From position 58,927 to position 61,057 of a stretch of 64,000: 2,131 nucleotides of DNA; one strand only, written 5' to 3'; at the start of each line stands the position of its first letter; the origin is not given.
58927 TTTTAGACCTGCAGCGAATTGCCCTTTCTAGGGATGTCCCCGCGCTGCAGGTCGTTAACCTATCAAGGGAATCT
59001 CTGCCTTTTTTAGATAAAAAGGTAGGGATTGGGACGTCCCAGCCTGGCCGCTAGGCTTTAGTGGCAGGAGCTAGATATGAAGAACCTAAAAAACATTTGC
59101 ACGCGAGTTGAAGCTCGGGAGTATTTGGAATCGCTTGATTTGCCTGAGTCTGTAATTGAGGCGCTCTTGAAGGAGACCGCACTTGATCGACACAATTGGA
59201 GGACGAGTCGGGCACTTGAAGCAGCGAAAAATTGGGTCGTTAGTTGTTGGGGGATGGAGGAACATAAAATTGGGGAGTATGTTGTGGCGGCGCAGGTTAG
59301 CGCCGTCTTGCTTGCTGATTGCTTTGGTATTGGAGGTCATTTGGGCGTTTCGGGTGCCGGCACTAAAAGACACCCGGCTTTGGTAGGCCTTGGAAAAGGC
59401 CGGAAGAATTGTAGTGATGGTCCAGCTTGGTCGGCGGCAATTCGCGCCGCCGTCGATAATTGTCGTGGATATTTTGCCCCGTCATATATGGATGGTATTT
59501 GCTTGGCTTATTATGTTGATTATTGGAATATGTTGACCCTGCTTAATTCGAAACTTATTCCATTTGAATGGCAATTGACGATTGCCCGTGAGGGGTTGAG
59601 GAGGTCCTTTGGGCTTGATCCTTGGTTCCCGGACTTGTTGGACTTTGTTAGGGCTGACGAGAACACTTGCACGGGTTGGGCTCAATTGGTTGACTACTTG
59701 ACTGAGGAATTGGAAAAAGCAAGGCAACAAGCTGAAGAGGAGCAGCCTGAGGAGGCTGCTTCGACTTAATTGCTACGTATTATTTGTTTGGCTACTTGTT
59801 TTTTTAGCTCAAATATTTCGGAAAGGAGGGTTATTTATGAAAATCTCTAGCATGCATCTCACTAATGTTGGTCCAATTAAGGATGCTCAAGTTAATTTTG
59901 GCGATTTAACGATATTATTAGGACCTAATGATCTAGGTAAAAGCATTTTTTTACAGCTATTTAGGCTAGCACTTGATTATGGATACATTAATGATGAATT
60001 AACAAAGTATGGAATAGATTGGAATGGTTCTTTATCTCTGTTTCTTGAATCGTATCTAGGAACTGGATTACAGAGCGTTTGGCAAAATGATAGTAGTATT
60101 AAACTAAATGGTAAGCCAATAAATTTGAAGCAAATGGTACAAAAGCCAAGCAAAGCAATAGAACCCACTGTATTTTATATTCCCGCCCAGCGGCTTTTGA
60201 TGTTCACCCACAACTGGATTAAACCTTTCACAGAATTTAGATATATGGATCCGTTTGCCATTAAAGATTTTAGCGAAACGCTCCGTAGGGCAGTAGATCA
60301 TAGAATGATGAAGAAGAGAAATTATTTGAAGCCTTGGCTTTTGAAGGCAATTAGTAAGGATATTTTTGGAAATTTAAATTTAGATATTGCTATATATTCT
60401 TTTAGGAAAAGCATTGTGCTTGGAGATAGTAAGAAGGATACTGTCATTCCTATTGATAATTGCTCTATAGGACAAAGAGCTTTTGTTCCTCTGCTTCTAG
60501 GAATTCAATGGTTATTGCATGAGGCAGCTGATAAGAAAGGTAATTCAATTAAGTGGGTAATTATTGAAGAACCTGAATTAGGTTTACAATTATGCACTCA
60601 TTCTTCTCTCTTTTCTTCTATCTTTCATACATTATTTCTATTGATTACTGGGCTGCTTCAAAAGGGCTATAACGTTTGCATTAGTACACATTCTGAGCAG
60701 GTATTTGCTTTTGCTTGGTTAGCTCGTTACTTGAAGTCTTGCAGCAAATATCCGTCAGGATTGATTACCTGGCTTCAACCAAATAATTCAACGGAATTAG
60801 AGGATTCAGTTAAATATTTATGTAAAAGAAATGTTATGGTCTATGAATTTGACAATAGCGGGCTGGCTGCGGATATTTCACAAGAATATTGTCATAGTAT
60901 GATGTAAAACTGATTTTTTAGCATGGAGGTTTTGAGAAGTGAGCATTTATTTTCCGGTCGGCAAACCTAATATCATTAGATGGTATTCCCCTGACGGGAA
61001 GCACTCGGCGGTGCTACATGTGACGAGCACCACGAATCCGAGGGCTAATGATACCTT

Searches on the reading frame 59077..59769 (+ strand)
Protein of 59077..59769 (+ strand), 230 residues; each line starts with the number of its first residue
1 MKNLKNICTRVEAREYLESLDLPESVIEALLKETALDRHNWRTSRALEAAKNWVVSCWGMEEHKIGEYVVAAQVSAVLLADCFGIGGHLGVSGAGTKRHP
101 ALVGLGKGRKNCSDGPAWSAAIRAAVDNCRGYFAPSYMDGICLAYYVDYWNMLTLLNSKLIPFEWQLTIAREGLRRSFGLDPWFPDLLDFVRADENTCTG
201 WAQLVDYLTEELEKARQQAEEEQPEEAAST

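Call 11: search_protein_families(library=pfam, proteins=[window:59077-59769:+], max_evalue=0.1)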
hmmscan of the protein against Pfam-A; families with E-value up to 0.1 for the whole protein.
window:59077-59769:+ (230 aa): 0 families

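Call 15: search_protein_families(library=phrogs, proteins=[window:59077-59769:+], max_evalue=0.001)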
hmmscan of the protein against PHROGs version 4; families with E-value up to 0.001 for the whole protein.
window:59077-59769:+ (230 aa): 0 families

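Call 17: find_related_loci(query=window:59077-59769:+, collection=viral_contigs, flank=3000)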
Query window:59077-59769:+ (230 aa) in viral_contigs; peptide patterns used: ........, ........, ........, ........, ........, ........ (x = any residue, [..] = any of these).
2 stretches matched a pattern, but none encodes a relative of the query by tblastn (E <= 1e-3).

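Call 23: find_homologous_proteins(query=window:59077-59769:+)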
Query window:59077-59769:+ (230 aa): 40 proteins with E <= 0.001 among 3835 candidates. Only proteins of 126 to 403 residues were searched: fused or split forms outside these lengths cannot appear, so this answer is no evidence that the protein stands alone or is whole; find_related_loci, which searches DNA, has no such limit.
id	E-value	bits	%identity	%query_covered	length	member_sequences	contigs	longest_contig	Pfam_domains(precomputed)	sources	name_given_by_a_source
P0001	4.0e-148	509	94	94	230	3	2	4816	-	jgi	jgi:hypothetical protein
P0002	9.3e-126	436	80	100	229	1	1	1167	-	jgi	jgi:hypothetical protein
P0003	8.3e-123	426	79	100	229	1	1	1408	-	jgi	jgi:hypothetical protein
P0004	7.8e-119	413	79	100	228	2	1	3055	-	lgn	-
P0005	1.1e-113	397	75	100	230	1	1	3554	-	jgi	jgi:hypothetical protein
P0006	1.7e-112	393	76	95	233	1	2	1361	-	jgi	jgi:hypothetical protein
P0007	5.7e-111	388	76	100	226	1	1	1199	-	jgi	jgi:hypothetical protein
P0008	2.0e-110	386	75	94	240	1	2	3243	-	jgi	jgi:hypothetical protein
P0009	4.1e-107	375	74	95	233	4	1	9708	-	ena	-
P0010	1.2e-58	216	50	92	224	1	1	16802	-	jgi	jgi:hypothetical protein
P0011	3.2e-57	212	52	90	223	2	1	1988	-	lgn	-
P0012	6.1e-56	208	53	83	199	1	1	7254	-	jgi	jgi:hypothetical protein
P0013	3.1e-55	205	52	89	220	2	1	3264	-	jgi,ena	-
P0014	2.2e-53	199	50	89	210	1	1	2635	-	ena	-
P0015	3.1e-53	199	49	89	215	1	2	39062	-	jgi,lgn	jgi:hypothetical protein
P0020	9.4e-28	115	36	93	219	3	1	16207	-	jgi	-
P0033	1.3e-16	79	40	64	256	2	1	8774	-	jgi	jgi:hypothetical protein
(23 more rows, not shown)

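Call 24: find_encoding_contigs(protein=P0009, flank=3000, max_places=3)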
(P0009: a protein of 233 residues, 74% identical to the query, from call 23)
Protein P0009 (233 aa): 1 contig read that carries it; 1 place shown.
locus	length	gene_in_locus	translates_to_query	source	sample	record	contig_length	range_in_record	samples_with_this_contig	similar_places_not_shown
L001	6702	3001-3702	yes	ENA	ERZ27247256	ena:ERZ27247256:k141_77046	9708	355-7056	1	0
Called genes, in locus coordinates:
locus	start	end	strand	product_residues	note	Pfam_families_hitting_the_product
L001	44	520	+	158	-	-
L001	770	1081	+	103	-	-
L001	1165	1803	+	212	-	-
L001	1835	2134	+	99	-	-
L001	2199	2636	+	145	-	-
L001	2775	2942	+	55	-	-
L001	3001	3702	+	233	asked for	-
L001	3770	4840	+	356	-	PF13175:AAA_15, PF13304:AAA_21 (faint)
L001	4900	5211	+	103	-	-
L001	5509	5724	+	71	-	-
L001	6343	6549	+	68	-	-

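Call 25: find_encoding_contigs(protein=P0010, flank=3000, max_places=3)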
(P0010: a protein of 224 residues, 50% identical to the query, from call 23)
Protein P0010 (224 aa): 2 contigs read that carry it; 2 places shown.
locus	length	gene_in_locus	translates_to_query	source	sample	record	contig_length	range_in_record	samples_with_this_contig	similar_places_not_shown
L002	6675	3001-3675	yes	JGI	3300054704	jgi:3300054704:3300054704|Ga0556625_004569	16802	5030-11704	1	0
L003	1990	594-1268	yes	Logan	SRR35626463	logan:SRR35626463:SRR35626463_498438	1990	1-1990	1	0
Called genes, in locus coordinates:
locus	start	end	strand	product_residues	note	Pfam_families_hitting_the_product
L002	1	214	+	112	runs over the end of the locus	-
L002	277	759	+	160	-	-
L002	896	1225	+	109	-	-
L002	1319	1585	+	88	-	-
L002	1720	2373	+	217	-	-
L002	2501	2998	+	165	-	-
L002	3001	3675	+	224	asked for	-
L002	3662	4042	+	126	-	-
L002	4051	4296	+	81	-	PF14373:Imm_superinfect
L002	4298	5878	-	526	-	-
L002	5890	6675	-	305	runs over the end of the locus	-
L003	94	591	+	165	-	-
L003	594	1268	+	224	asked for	-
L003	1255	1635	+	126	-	-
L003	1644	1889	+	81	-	PF14373:Imm_superinfect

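Call 26: find_encoding_contigs(protein=P0015, flank=3000, max_places=3)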
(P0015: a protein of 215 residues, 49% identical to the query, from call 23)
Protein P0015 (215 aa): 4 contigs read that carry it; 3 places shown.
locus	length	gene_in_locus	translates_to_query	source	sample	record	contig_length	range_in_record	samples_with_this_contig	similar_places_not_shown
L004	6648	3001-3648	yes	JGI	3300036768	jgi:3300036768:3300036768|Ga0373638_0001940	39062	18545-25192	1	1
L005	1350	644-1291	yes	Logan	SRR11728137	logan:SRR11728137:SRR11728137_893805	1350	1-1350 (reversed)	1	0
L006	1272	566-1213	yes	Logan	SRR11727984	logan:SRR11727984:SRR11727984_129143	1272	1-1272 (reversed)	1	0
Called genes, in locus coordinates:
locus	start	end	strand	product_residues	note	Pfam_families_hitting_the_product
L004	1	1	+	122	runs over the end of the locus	-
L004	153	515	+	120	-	-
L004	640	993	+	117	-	-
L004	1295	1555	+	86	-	-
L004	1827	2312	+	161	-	-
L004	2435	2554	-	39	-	-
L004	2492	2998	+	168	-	-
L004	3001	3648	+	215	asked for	-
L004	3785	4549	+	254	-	-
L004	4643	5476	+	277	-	PF02086:MethyltransfD12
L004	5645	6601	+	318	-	-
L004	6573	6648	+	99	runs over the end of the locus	PF01381:HTH_3 (faint), PF13560:HTH_31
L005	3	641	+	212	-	?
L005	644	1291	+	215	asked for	-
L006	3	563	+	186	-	?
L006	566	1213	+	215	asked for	-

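Call 28: find_encoding_contigs(protein=P0005, flank=3000, max_places=3)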
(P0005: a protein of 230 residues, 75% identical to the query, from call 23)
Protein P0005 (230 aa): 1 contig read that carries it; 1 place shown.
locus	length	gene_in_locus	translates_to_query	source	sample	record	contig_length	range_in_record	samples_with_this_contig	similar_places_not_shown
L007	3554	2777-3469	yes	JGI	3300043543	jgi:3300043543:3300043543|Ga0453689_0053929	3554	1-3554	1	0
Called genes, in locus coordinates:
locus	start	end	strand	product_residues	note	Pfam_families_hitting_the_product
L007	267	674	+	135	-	-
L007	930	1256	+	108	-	-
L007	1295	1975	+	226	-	-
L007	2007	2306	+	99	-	-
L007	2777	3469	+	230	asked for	-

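Call 29: find_encoding_contigs(protein=P0004, flank=3000, max_places=3)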
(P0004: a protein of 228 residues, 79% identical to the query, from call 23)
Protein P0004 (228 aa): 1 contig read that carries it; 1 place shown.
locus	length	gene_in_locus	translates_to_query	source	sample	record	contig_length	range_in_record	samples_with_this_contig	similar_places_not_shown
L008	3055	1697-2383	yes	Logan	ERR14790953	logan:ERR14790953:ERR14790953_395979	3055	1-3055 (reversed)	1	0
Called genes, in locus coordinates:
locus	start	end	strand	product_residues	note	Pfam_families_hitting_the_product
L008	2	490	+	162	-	?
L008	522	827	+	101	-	-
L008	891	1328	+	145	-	-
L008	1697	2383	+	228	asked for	-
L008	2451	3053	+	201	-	?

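Call 30: find_encoding_contigs(protein=P0008, flank=3000, max_places=3)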
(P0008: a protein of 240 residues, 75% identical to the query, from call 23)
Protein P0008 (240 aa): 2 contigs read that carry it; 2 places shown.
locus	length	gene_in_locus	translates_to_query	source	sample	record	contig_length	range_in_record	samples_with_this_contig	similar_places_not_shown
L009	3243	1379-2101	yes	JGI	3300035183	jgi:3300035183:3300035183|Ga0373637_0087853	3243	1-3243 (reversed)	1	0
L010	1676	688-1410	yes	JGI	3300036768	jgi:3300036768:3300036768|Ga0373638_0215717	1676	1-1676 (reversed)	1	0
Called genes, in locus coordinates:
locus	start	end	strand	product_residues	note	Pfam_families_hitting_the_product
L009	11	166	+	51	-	-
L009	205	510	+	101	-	-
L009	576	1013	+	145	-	-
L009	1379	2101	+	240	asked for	-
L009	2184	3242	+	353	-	?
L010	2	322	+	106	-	?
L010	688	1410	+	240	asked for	-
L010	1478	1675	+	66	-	?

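Call 36: find_encoding_contigs(protein=P0002, flank=1500, max_places=3)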
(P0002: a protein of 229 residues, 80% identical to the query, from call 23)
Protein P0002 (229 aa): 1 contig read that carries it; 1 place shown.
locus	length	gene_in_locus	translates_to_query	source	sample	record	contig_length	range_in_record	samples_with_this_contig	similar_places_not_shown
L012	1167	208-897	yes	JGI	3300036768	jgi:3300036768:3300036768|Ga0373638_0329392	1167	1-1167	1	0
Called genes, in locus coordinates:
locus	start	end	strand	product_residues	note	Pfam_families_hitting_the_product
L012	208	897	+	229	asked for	-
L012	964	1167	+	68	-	?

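Call 37: find_encoding_contigs(protein=P0003, flank=1500, max_places=3)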
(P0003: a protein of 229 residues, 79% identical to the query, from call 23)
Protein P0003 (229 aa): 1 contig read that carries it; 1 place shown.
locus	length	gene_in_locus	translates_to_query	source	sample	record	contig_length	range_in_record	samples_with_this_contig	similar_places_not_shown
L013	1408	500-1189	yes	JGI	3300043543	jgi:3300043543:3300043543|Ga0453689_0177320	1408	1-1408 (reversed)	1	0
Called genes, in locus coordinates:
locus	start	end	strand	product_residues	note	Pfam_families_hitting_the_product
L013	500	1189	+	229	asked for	-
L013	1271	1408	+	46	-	?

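Call 38: find_encoding_contigs(protein=P0006, flank=1500, max_places=3)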
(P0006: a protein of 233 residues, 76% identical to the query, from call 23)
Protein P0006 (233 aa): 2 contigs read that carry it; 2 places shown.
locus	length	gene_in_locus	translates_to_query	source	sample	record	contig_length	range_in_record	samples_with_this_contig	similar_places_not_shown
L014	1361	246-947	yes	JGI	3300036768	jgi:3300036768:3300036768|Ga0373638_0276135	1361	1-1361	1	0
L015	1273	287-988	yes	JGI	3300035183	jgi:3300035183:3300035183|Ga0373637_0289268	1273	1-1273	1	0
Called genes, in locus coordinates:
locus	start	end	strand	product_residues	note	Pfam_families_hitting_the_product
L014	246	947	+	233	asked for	-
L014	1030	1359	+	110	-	?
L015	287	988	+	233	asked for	-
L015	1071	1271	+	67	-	?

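Call 39: find_encoding_contigs(protein=P0007, flank=1500, max_places=3)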
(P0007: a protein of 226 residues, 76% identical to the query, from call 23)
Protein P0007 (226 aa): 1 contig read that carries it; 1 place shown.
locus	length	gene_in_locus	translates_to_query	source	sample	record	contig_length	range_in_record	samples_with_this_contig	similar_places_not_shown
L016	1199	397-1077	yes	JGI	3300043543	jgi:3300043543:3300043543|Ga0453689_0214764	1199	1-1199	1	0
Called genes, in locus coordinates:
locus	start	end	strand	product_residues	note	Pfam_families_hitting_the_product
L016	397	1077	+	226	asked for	-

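Call 46: search_protein_families(library=padloc, proteins=[window:59077-59769:+], max_evalue=0.01)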
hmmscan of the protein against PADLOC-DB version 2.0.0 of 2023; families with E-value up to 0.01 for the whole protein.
window:59077-59769:+ (230 aa): 0 families

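Call 48: predict_structure(alignment_id=A5)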
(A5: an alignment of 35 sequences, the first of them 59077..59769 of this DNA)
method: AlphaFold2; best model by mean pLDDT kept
length: 230 residues; sequences in the alignment: 35
mean_pLDDT: 91.0   pTM: 0.86
mean pLDDT of the five models: 91.0, 90.4, 89.6, 87.6, 87.6
residues with pLDDT >= 90: 168; 70-90: 53; 50-70: 9; < 50: 0
segments of 3 or more residues with pLDDT < 50: none
pLDDT, mean of each block of 10 residues (from residue 1): 82 95 97 94 96 96 92 96 88 84 89 89 91 91 86 88 95 96 94 96 97 93 68
secondary structure, 60 per line:
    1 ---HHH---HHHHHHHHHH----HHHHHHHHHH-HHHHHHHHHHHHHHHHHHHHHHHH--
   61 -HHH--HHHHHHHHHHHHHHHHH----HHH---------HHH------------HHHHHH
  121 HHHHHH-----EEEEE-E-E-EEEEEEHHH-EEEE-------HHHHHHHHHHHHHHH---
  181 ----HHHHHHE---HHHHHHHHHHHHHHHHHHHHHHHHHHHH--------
elements in order: H10-19 H24-33 H35-58 H67-83 H115-126 E132-136 E142-147 E152-155 H163-177 H185-190 H195-222

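Call 53: fold_search(library=pdb, model_id=the predicted structure)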
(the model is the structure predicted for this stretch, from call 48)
No match with E <= 0.001 here; weaker rows may still be real.
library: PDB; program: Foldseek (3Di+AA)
matches with E <= 10: 123; with E <= 0.001: 0
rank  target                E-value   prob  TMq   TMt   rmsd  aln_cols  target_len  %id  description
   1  8fkp_NM               1.5e+00  0.12  0.17  0.21  10.9       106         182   12  Human nucleolar pre-60S ribosomal subunit (State A1) (released 2023-07-12)
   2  6jg0                  2.0e+00  0.05  0.15  0.15  17.7       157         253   11  Crystal structure of the N-terminal domain single mutant (S92E) of the human mitochondrial calcium uniporter fused with  (released 2020-02-19)
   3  9nez_D                2.3e+00  0.02  0.09  0.06  15.0       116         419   11  Structure of the Pyrococcus furiosus SHI complex (released 2025-07-09)
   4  8eth_3                2.6e+00  0.10  0.17  0.20   7.4       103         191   17  Ytm1 associated 60S nascent ribosome State 1B (released 2022-11-30)
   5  9n0s_A                2.6e+00  0.02  0.12  0.02  18.2       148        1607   14  3.47A Bornavirus L-P complex (after incubation with RNA/NTP) (state 2) (released 2025-09-10)
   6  9ocf_A                2.6e+00  0.01  0.11  0.03  22.4       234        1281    9  2.73A cryo-EM structure of the Measles Virus L-P in complex with ERdRp-0519 (released 2025-09-03)
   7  8izl_A                2.7e+00  0.01  0.10  0.02  19.6       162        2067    9  Structure of the Mumps Virus L Protein Bound by Phosphoprotein Tetramer (released 2024-04-17)
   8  8yxm_A                2.7e+00  0.01  0.10  0.03  19.6       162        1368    9  Structure of N-terminal domain of L protein bound with Phosphoprotein from Mumps Virus (released 2024-06-05)
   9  6ojy_A                3.0e+00  0.01  0.11  0.08  13.0       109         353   17  Methylated PilT4 from Geobacter metallireducens bound to sulfate: C3ocococ conformation (released 2019-11-20)
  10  5m0r_G                3.2e+00  0.11  0.10  0.11   8.1        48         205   14  Cryo-EM reconstruction of the maedi-visna virus (MVV) strand transfer complex (released 2017-01-18)
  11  8qe5                  3.4e+00  0.02  0.16  0.05  14.5       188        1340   11  Apo Hantaan virus polymerase in monomeric state (released 2024-03-27)
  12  8izm_A                3.5e+00  0.01  0.10  0.03  19.5       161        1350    9  Structure of the Mumps Virus L Protein (state2) Bound by Phosphoprotein Tetramer (released 2024-04-17)
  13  9go6_A                3.5e+00  0.03  0.16  0.09  24.0       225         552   12  Salmonella hook-filament junction complex (released 2025-04-09)
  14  2g0j_D                3.7e+00  0.02  0.11  0.17  13.6       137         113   13  Crystal structure of SMU.848 from Streptococcus mutans (released 2006-08-08)
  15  3lku_C                3.7e+00  0.03  0.18  0.15  13.3       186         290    9  Crystal structure of S. cerevisiae Get4 in complex with an N-terminal fragment of Get5 (released 2010-06-23)
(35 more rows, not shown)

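Call 63: find_encoding_contigs(protein=P0020, flank=3000, max_places=2)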
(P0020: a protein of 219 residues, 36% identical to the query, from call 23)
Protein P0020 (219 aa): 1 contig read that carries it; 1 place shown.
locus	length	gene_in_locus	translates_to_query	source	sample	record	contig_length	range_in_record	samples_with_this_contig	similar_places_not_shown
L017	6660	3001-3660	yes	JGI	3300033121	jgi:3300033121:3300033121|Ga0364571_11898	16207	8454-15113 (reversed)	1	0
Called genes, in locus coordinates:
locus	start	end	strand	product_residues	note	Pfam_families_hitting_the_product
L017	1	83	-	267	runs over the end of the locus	-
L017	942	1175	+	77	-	-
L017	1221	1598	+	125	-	-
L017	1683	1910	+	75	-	-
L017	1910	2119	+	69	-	-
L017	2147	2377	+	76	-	-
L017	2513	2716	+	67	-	-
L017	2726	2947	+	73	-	PF13560:HTH_31, PF01381:HTH_3, PF13443:HTH_26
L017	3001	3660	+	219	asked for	-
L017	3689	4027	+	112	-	-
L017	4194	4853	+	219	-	PF09588:YqaJ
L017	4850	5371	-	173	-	-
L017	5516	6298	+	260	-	-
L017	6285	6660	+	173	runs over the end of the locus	-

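Call 64: find_encoding_contigs(protein=P0033, flank=3000, max_places=2)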
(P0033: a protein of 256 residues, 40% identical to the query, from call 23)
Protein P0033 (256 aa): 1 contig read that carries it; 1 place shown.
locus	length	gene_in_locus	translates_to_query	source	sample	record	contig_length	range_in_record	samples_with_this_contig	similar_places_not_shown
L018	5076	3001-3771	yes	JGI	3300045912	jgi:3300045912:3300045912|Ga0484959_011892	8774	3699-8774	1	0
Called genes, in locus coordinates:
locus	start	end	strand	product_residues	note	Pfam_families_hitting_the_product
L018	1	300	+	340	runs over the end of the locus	PF00149:Metallophos (weak)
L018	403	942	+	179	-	PF13392:HNH_3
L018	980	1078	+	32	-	-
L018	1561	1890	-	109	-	-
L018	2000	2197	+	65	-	-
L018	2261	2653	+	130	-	PF01844:HNH, PF14279:HNH_5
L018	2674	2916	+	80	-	-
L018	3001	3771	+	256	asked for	-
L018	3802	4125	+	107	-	-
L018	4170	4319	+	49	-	-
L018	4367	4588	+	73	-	-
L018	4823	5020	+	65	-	-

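Call 82: find_related_loci(query=A5, collection=genome_contigs, flank=2500)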
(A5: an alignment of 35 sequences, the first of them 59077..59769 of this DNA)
Query A5 (230 aa) in genome_contigs; peptide patterns used: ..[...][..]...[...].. (x = any residue, [..] = any of these).
32 stretches matched a pattern; 2 encode a relative of the query (tblastn E <= 1e-3); 2 distinct loci.
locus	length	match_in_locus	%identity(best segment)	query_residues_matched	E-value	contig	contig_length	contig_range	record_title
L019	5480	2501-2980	32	9-178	1e-18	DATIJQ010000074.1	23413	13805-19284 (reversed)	MAG TPA_asm: Candidatus Saccharimonas sp. isolate SMAG_U15695 k141_339275, whole genome shotgun sequence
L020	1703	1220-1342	59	86-126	1e-8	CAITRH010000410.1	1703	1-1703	MAG: uncultured delta proteobacterium isolate Loclat_bin-17204 genome assembly, contig: bin-17204:410/778, whole genome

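Call 101: search_protein_families(library=ncbifam, proteins=[window:59077-59769:+], max_evalue=0.01)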
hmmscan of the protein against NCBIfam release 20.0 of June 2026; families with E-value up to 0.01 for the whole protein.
window:59077-59769:+ (230 aa): 0 families

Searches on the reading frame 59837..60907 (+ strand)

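Call 11: search_protein_families(library=pfam, proteins=[window:59837-60907:+], max_evalue=0.1)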
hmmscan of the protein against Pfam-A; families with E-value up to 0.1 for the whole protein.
window:59837-60907:+ (356 aa): 4 families
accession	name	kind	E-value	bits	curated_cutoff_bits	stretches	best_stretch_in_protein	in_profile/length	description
PF13175.12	AAA_15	-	2.7e-14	54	32.1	2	1-47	1-48/374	AAA ATPase domain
PF13304.12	AAA_21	-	1.8e-09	38.5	27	2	175-287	220-300/304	AAA domain, putative AbiEii toxin, Type IV TA system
PF13476.12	AAA_23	-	1.2e-05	26.5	27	1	5-54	1-50/201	AAA domain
PF13514.12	AAA_27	-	0.00032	20.8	22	1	1-40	1-44/206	AAA domain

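Call 46: search_protein_families(library=padloc, proteins=[window:59837-60907:+], max_evalue=0.01)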
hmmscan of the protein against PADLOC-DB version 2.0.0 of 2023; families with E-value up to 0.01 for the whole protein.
window:59837-60907:+ (356 aa): 44 families (the best 25 are shown)
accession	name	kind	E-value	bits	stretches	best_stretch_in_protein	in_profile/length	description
PDLC04710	PDC-M56A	-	7.9e-88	293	1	5-348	3-346/382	-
PDLC02979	AriA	-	2.9e-16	58.2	2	1-47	1-48/373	-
PDLC03878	NsnB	-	2.9e-11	41.7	1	3-291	2-282/345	-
PDLC02980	AriA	-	3.6e-10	38.3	2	175-287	220-300/304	-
PDLC02915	ATPase-Toprim_I-B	-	5.2e-09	33.4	2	1-42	1-42/623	-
PDLC00070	GajA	-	1.4e-07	28.6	1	1-50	1-50/596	AAA ATPase domain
PDLC04178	HEC-01A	-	2.1e-07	28.3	1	2-46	8-52/399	-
PDLC04180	HEC-01A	-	2.6e-07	28.2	1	1-45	1-45/382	-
PDLC04175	HEC-01A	-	3.1e-07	27.8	1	2-45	5-48/363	-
PDLC02358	Old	-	1.2e-06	25.6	1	1-47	2-48/578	Old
PDLC00066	GajA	-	3e-06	24.1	1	1-62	1-62/567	AAA ATPase domain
PDLC04033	PD-T4-4_A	-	1.3e-05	22.6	1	6-36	3-33/460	-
PDLC04664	PDC-M47A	-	1.5e-05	22.1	1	6-36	3-33/461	-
PDLC04179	HEC-01A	-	1.7e-05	22.1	0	3-40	2-39/459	-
PDLC00067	GajA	-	2e-05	21.3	1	2-47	4-49/604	AAA ATPase domain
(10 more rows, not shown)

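Call 101: search_protein_families(library=ncbifam, proteins=[window:59837-60907:+], max_evalue=0.01)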
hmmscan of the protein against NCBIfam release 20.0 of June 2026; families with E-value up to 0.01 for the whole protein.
window:59837-60907:+ (356 aa): 1 family
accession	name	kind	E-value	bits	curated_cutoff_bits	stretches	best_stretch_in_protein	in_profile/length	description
NF038234.1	retron_eff_Eco8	equivalog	4.4e-06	25.6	250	0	1-42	1-43/679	retron Eco8 family effector endonuclease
